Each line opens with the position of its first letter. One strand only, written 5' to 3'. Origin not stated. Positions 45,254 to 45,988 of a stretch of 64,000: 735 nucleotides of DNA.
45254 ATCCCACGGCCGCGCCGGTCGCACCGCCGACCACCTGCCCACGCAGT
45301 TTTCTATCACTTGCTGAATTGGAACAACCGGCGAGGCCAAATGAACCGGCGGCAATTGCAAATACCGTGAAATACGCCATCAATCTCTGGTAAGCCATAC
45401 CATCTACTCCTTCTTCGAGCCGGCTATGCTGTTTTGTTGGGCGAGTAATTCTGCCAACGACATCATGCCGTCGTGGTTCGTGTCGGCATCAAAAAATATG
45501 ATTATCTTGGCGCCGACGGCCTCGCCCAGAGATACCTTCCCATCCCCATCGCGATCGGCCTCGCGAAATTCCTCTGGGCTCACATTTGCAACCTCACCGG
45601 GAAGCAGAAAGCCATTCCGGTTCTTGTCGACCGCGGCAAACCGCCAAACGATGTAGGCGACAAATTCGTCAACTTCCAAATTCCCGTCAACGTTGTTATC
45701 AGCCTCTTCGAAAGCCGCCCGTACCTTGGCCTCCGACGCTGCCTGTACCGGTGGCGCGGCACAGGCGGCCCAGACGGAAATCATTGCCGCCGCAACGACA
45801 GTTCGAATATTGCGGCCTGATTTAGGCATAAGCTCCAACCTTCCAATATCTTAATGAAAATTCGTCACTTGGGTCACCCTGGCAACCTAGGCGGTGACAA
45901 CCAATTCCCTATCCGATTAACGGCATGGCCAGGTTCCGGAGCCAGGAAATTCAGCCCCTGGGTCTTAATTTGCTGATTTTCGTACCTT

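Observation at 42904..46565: Lower-GC island of small secreted and lipoproteins, including an unannotated 56-aa lipoprotein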

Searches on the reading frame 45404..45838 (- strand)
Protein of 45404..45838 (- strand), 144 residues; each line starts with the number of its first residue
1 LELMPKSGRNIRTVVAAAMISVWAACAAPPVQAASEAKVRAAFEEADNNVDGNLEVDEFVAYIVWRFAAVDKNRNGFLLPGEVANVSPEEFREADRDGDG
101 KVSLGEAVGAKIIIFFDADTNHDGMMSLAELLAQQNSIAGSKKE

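Call 3: search_protein_families(library=pfam, proteins=[window:45404-45838:-], max_evalue=0.1)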
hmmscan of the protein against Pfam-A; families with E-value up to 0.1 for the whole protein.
window:45404-45838:- (144 aa): 7 families
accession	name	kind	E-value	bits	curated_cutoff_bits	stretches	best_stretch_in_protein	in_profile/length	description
PF00036.39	EF-hand_1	-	1.1e-16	59.4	25.4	3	39-62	2-25/29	EF hand domain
PF13202.12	EF-hand_5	-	7e-13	47.8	25.9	2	91-106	5-20/25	EF hand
PF13405.12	EF-hand_6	-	7.3e-13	47.5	25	0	91-106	6-21/30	EF-hand domain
PF13499.12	EF-hand_7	-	2.5e-12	47.4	30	1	37-104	2-59/67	EF-hand domain pair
PF13833.12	EF-hand_8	-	1.1e-07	31.9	28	1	90-104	30-44/54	EF-hand domain pair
PF10591.15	SPARC_Ca_bdg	-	0.00056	20.6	22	0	47-88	40-81/113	Secreted protein acidic and rich in cysteine Ca binding region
PF23657.1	DUF7151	-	0.0015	18.9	27.2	0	70-86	26-42/46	Domain of unknown function (DUF7151)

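Call 23: search_protein_families(library=ncbifam, proteins=[window:45404-45829:-], max_evalue=0.1)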
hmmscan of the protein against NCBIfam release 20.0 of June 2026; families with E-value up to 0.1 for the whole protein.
window:45404-45829:- (141 aa): 4 families
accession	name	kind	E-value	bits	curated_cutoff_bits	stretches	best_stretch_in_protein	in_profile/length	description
NF053806.1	lanmdlnLanM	equivalog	1.5e-09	38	135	1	13-131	6-122/132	lanmodulin LanM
NF041410.1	XopAW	subfamily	6.4e-06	26.1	120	1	32-132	61-162/235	XopAW family type III secretion system calcium-binding effector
NF008965.0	PRK12309.1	equivalog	0.00013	21.1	550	1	81-130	333-381/392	transaldolase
NF038285.1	deiodinase_rel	hypoth_equivalog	0.066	12.6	250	0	82-133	95-141/347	deiodinase family protein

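Call 27: search_solved_structures(query=window:45404-45829:-, max_evalue=0.01, show_alignments=3)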
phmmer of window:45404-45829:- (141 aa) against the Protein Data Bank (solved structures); distinct sequences matched with E-value up to 0.01: 16.
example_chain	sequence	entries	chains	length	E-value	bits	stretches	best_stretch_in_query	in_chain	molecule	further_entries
8dq2_A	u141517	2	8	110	0.00093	22.7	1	43-130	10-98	EF-hand domain-containing protein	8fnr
8aht_A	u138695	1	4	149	0.0014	22.1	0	32-103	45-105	Calmodulin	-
3e3r_A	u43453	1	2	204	0.002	21.6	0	23-103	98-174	Calcyphosin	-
4zcu_A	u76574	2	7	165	0.0026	21.3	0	33-60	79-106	Calcium-binding mitochondrial carrier protein SCaMC-1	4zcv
9pi2_A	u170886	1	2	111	0.0027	21.2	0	43-80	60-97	Ancylobacter lacus lanthanum bound protein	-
4n5x_A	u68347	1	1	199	0.0042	20.6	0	33-60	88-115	Calcium-binding mitochondrial carrier protein SCaMC-1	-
5i0i_E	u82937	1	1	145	0.0047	20.4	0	85-104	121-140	Calmodulin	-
8rx8_A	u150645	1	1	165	0.0053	20.2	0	87-111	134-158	Probable calcium-binding protein CML18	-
8fns_A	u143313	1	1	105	0.0057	20.1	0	44-131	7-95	EF-hand domain-containing protein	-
2k0j_A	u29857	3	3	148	0.0059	20.1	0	85-105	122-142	calmodulin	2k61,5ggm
6mi5_X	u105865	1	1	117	0.0062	20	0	43-132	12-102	Lanmodulin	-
2lmt_A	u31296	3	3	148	0.0065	20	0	31-103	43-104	Calmodulin-related protein 97A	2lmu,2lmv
6ui4_B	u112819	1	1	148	0.0068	19.9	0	85-105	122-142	Calmodulin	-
1ggz_A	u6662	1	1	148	0.0086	19.6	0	32-102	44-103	CALMODULIN-RELATED PROTEIN NB-1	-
9e5c_4x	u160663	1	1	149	0.0089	19.5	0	85-105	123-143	Calmodulin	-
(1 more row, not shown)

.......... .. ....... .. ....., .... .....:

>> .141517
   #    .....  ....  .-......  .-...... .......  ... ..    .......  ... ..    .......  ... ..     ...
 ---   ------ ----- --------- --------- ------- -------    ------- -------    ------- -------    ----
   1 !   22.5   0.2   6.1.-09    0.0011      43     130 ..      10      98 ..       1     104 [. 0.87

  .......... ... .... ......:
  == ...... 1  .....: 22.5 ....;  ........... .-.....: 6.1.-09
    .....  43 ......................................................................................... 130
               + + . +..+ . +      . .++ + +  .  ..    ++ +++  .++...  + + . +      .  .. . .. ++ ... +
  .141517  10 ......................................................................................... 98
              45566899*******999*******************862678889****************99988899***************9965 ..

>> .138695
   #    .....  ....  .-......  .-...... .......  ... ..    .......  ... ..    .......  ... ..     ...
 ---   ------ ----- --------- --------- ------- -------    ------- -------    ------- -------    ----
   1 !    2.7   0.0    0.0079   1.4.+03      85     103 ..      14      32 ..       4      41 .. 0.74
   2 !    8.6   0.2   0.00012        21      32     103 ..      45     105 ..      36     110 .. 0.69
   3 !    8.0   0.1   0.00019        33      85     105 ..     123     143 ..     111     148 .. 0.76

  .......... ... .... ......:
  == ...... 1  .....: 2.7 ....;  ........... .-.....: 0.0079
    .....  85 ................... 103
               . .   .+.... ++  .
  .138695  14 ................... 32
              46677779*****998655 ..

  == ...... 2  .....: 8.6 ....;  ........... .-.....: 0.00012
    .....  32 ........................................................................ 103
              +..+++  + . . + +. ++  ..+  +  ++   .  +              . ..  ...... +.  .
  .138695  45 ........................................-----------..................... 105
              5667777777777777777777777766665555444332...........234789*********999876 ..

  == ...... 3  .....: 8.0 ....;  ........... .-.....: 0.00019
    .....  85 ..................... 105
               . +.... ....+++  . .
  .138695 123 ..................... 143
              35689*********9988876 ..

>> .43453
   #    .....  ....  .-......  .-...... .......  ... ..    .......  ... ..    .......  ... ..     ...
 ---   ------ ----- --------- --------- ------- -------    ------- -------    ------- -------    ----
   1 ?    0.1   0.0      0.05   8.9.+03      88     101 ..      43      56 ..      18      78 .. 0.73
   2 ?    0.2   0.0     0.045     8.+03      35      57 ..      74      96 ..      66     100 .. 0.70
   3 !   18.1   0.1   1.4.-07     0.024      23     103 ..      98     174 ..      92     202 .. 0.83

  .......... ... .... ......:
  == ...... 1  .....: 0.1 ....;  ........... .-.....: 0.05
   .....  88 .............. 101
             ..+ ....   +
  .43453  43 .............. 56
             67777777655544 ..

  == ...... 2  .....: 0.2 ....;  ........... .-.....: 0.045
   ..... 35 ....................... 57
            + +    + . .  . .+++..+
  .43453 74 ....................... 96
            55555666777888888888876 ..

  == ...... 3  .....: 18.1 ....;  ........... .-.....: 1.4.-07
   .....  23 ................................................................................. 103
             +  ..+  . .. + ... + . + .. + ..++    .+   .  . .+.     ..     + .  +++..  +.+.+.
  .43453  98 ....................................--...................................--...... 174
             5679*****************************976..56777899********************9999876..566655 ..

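Call 40: find_homologous_proteins(query=window:45404-45829:-, max_evalue=0.001)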
Query window:45404-45829:- (141 aa): 16 proteins with E <= 0.001 among 280 candidates.
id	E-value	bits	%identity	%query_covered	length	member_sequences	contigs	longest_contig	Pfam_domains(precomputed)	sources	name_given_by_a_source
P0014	7.0e-85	300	100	100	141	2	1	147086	PF13405.13,PF13499.13,PF13833.13,PF13202.13,PF00036.39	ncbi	-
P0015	6.0e-43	164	61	94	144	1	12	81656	PF13405.13,PF13499.13,PF13833.13,PF13202.13,PF00036.39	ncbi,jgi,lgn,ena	-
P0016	8.9e-29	118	47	96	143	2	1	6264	PF13405.13,PF13499.13,PF13833.13,PF13202.13,PF00036.39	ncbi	-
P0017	7.0e-23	99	46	70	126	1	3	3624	PF13405.13,PF13499.13,PF13833.13,PF13202.13,PF00036.39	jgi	jgi:Ca2+-binding EF-hand superfamily protein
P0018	9.2e-11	60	36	74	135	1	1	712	PF13405.13,PF13499.13,PF13833.13,PF13202.13,PF23564.2,PF00036.39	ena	-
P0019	5.8e-7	48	32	64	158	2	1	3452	PF13405.13,PF00404.25,PF13499.13,PF13833.13,PF13202.13,PF23564.2,PF10591.16,PF00036.39,PF26745.1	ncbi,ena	-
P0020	5.8e-7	48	31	64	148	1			PF13405.13,PF00404.25,PF13499.13,PF13833.13,PF13202.13,PF23564.2,PF10591.16,PF00036.39,PF26745.1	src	-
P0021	1.6e-6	46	38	71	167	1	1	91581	PF13405.13,PF13499.13,PF13202.13,PF00036.39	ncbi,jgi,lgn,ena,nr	ncbi:MAG: hypothetical protein JO013_11645 [Alphaproteobacteria bacterium]|nr:hypothetical protein [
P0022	7.1e-5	41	27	79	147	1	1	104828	PF13405.13,PF00404.25,PF13499.13,PF13833.13,PF13202.13,PF23564.2,PF10591.16,PF00036.39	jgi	jgi:Ca2+-binding EF-hand superfamily protein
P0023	9.1e-5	41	30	69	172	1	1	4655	PF13405.13,PF23657.2,PF13499.13,PF13833.13,PF13202.13,PF23564.2,PF10591.16,PF00036.39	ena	-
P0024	1.1e-4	40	48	28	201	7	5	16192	PF13405.13,PF13499.13,PF13202.13,PF00036.39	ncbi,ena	-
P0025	1.3e-4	40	35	65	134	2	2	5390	PF13405.13,PF13499.13,PF13833.13,PF13202.13,PF00036.39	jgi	-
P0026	1.8e-4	40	35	71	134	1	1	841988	PF13405.13,PF13499.13,PF13833.13,PF13202.13,PF00036.39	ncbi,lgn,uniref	ncbi:EF-hand domain-containing protein [Pseudomonas sp. LABIM340]|uniref:EF-hand domain-containing p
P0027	2.9e-4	39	28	84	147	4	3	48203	PF13405.13,PF13499.13,PF13833.13,PF13202.13,PF23564.2,PF10591.16,PF00036.39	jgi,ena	jgi:Ca2+-binding EF-hand superfamily protein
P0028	5.4e-4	38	33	65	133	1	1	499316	PF13405.13,PF13499.13,PF13833.13,PF13202.13,PF00036.39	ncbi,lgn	ncbi:EF-hand domain-containing protein [Enterobacterales bacterium AE_CKDN230030158-1A_HGKHYDSX7]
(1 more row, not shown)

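Call 42: find_encoding_contigs(protein=P0016, flank=10000, max_places=4)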
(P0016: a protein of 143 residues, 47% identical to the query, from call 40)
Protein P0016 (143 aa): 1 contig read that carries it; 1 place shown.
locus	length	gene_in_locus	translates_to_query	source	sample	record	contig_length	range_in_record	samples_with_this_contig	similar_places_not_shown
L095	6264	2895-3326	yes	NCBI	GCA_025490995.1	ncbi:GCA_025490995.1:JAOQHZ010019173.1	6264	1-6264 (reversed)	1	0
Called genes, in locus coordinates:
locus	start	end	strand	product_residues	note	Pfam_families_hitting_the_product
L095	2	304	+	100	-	?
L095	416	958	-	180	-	-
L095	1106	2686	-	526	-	PF01103:Omp85 (weak)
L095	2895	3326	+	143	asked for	PF13499:EF-hand_7 (faint), PF13833:EF-hand_8 (faint), PF00036:EF-hand_1 (faint), PF13405:EF-hand_6 (faint), PF13202:EF-hand_5 (faint)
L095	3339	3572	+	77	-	PF13441:Gly-zipper_YMGG, PF05433:Rick_17kDa_Anti (weak)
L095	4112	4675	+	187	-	PF02743:dCache_1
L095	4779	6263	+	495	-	?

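Call 43: find_encoding_contigs(protein=P0017, flank=10000, max_places=4)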
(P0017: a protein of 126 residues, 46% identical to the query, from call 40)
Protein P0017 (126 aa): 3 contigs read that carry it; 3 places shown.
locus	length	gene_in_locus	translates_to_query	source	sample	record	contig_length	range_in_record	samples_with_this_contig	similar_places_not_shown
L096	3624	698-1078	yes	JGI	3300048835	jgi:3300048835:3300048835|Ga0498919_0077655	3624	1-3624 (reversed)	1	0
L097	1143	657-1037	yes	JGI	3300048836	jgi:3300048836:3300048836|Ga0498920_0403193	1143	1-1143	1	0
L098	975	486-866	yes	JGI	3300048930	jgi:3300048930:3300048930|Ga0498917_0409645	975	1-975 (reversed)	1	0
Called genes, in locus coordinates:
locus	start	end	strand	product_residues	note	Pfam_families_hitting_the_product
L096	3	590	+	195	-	?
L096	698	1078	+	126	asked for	PF13499:EF-hand_7 (faint), PF00036:EF-hand_1 (faint), PF13405:EF-hand_6 (faint), PF13202:EF-hand_5 (faint), PF13833:EF-hand_8 (faint)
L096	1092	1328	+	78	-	PF13441:Gly-zipper_YMGG, PF05433:Rick_17kDa_Anti (weak)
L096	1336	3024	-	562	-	PF01979:Amidohydro_1, PF07969:Amidohydro_3 (faint), PF13382:Adenine_deam_C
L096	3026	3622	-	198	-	?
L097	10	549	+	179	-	PF01979:Amidohydro_1 (weak), PF07969:Amidohydro_3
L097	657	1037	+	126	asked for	PF13499:EF-hand_7 (faint), PF00036:EF-hand_1 (faint), PF13405:EF-hand_6 (faint), PF13202:EF-hand_5 (faint), PF13833:EF-hand_8 (faint)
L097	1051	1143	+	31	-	?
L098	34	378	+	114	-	PF07969:Amidohydro_3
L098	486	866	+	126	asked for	PF13499:EF-hand_7 (faint), PF00036:EF-hand_1 (faint), PF13405:EF-hand_6 (faint), PF13202:EF-hand_5 (faint), PF13833:EF-hand_8 (faint)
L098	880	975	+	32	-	?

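Call 50: predict_structure(alignment_id=A3)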
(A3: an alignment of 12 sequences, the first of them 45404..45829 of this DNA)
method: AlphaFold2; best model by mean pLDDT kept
length: 141 residues; sequences in the alignment: 12
mean_pLDDT: 83.5   pTM: 0.69
mean pLDDT of the five models: 83.5, 82.7, 81.6, 80.9, 79.8
residues with pLDDT >= 90: 91; 70-90: 19; 50-70: 12; < 50: 19
segments of 3 or more residues with pLDDT < 50: 1-3, 5-7, 12-16, 19-24
pLDDT, mean of each block of 10 residues (from residue 1): 48 48 54 90 96 96 95 93 89 96 95 94 96 81 52
secondary structure, 60 per line:
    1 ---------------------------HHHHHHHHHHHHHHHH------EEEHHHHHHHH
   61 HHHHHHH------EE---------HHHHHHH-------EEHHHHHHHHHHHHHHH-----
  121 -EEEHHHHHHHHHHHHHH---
elements in order: H28-43 E50-52 H53-67 H85-91 H101-115 E122-124 H125-138

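Call 52: fold_search(model_id=the predicted structure, library=pdb)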
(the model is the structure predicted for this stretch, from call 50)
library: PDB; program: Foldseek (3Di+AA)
matches with E <= 10: 1097; with E <= 0.001: 2
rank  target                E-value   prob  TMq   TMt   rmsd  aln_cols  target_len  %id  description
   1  8fns                  9.2e-05  1.00  0.58  0.76   2.6        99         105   25  X-ray crystal structure of Methylorubrum extorquens AM1 lanmodulin (LanM) with neodymium (III) bound at pH 7 (released 2023-06-07)
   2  8dq2_A                2.6e-04  1.00  0.56  0.69   2.4        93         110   25  X-ray crystal structure of Hansschlegelia quercus lanmodulin (LanM) with lanthanum (III) bound at pH 7 (released 2023-06-07)
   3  3l19_A                2.2e-03  0.87  0.19  0.15  17.7       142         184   22  Crystal structure of calcium binding domain of CpCDPK3, cgd5_820 (released 2009-12-22)
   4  8fnr_D                2.5e-03  1.00  0.50  0.65   2.4        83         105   25  X-ray crystal structure of Hansschlegelia quercus lanmodulin (LanM) with dysprosium (III) bound at pH 7 (released 2023-06-07)
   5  9pcq_B00A             4.8e-03  1.00  0.31  0.33  15.0       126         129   22  Phosphorylation of a Conserved Aspartate at the Eukaryotic Elongation Factor 2 Kinase Catalytic Site (released 2026-03-04)
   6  3l19_B                6.1e-03  0.75  0.19  0.15  17.8       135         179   24  Crystal structure of calcium binding domain of CpCDPK3, cgd5_820 (released 2009-12-22)
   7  1top                  7.8e-03  0.63  0.20  0.18  19.7       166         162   16  STRUCTURE OF CHICKEN SKELETAL MUSCLE TROPONIN-C AT 1.78 ANGSTROMS RESOLUTION (released 1994-01-31)
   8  5g58_E                8.3e-03  0.96  0.26  0.20  12.4        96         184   26  Crystal structure of A190T mutant of human hippocalcin AT 2.5 A resolution (released 2017-05-03)
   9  6xw2                  8.8e-03  0.99  0.34  0.14  11.9       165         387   19  Crystal structure of the bright genetically encoded calcium indicator NCaMP7 based on mNeonGreen fluorescent protein (released 2020-01-29)
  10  1hqv                  8.8e-03  0.99  0.32  0.26  14.0       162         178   14  STRUCTURE OF APOPTOSIS-LINKED PROTEIN ALG-2 (released 2001-05-02)
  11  5d43_A                8.8e-03  0.66  0.20  0.19  17.2       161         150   15  crystal structrue of Mouse centrin 1 in calcium-saturated form (released 2016-09-07)
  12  4tnc                  9.9e-03  0.60  0.20  0.18  19.2       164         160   16  REFINED STRUCTURE OF CHICKEN SKELETAL MUSCLE TROPONIN C IN THE TWO-CALCIUM STATE AT 2-ANGSTROMS RESOLUTION (released 1988-07-16)
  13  4zlk_B                1.1e-02  1.00  0.32  0.33   9.8       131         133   21  Crystal structure of mouse myosin-5a in complex with calcium-bound calmodulin (released 2016-05-04)
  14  6y4p_A                1.1e-02  1.00  0.33  0.33  12.3       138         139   20  Calmodulin N53I variant bound to cardiac ryanodine receptor (RyR2) calmodulin binding domain (released 2020-04-29)
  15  6mc9_B                1.2e-02  1.00  0.31  0.31   7.2       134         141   20  Crystal Structure of Human Nav1.4 C-Terminal (1599-1754) domain in complex with calcium-bound calmodulin (released 2019-04-10)
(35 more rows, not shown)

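Call 66: find_encoding_contigs(protein=P0021, flank=5000, max_places=2)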
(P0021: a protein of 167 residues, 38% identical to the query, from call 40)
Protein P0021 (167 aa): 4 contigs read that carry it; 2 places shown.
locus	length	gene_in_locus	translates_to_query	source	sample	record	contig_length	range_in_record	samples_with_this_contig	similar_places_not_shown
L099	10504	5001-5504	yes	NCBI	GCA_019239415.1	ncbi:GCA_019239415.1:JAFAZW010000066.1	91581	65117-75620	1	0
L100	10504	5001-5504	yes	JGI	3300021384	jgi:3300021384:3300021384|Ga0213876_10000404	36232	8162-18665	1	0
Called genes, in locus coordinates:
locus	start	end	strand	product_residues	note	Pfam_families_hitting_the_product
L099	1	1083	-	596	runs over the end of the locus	-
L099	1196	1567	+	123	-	PF04138:GtrA_DPMS_TM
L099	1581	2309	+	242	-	PF13489:Methyltransf_23, PF08241:Methyltransf_11, PF08242:Methyltransf_12, PF13649:Methyltransf_25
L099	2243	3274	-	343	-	PF00535:Glycos_transf_2, PF13641:Glyco_tranf_2_3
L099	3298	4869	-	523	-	-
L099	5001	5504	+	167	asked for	PF00036:EF-hand_1 (faint), PF13405:EF-hand_6 (faint), PF13499:EF-hand_7 (faint), PF13202:EF-hand_5 (faint)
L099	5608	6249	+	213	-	PF13663:DUF4148 (faint), PF10591:SPARC_Ca_bdg (faint), PF00036:EF-hand_1 (faint), PF13202:EF-hand_5 (faint), PF13405:EF-hand_6 (faint), PF13499:EF-hand_7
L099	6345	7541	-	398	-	PF21016:RlmN_N, PF04055:Radical_SAM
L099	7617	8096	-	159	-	-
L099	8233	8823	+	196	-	PF13505:OMP_b-brl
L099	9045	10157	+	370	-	PF00712:DNA_pol3_beta, PF02767:DNA_pol3_beta_2, PF02768:DNA_pol3_beta_3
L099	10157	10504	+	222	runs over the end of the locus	-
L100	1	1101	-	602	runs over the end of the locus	-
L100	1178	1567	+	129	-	PF04138:GtrA_DPMS_TM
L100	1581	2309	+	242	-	PF13489:Methyltransf_23, PF08241:Methyltransf_11, PF08242:Methyltransf_12, PF13649:Methyltransf_25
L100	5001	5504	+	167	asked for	PF00036:EF-hand_1 (faint), PF13405:EF-hand_6 (faint), PF13499:EF-hand_7 (faint), PF13202:EF-hand_5 (faint)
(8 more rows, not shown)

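Call 67: find_encoding_contigs(protein=P0026, flank=5000, max_places=2)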
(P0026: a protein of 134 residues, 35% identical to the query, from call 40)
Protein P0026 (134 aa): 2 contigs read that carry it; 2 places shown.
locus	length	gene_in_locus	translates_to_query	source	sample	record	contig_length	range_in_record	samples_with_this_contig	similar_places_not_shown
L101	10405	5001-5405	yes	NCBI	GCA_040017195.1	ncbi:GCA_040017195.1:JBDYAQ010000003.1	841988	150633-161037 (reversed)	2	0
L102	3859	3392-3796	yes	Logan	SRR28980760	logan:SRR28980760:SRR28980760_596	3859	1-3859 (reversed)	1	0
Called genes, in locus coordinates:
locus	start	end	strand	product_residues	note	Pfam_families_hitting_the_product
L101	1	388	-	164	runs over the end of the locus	PF00583:Acetyltransf_1, PF13508:Acetyltransf_7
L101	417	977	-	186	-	-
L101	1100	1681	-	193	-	PF13590:DUF4136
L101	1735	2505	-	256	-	PF13489:Methyltransf_23, PF05175:MTS (weak), PF13847:Methyltransf_31, PF08241:Methyltransf_11, PF08242:Methyltransf_12, PF13649:Methyltransf_25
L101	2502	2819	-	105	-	PF12643:MazG-like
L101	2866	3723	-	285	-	PF01575:MaoC_dehydratas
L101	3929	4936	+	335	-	PF12625:Arabinose_bd, PF12833:HTH_18, PF00165:HTH_AraC (weak)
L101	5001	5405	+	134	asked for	PF13833:EF-hand_8 (faint), PF00036:EF-hand_1 (faint), PF13202:EF-hand_5 (faint), PF13405:EF-hand_6 (faint), PF13499:EF-hand_7 (faint)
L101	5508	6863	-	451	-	PF00106:adh_short, PF01370:Epimerase, PF08659:KR, PF13561:adh_short_C2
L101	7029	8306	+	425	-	PF00108:Thiolase_N, PF02803:Thiolase_C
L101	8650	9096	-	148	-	PF13404:HTH_AsnC-type, PF13412:HTH_24, PF01047:MarR (weak), PF12802:MarR_2 (weak), PF01037:AsnC_trans_reg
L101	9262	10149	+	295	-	PF00892:EamA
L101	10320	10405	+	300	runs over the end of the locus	PF02771:Acyl-CoA_dh_N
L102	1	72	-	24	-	?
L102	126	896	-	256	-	PF13489:Methyltransf_23, PF05175:MTS (weak), PF13847:Methyltransf_31, PF08241:Methyltransf_11, PF08242:Methyltransf_12, PF13649:Methyltransf_25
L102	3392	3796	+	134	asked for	PF13833:EF-hand_8 (faint), PF00036:EF-hand_1 (faint), PF13202:EF-hand_5 (faint), PF13405:EF-hand_6 (faint), PF13499:EF-hand_7 (faint)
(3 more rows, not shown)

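Call 79: search_protein_families(library=padloc, proteins=[window:45404-45829:-], max_evalue=0.01)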
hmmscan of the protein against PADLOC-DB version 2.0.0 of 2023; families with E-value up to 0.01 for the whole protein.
window:45404-45829:- (141 aa): 0 families
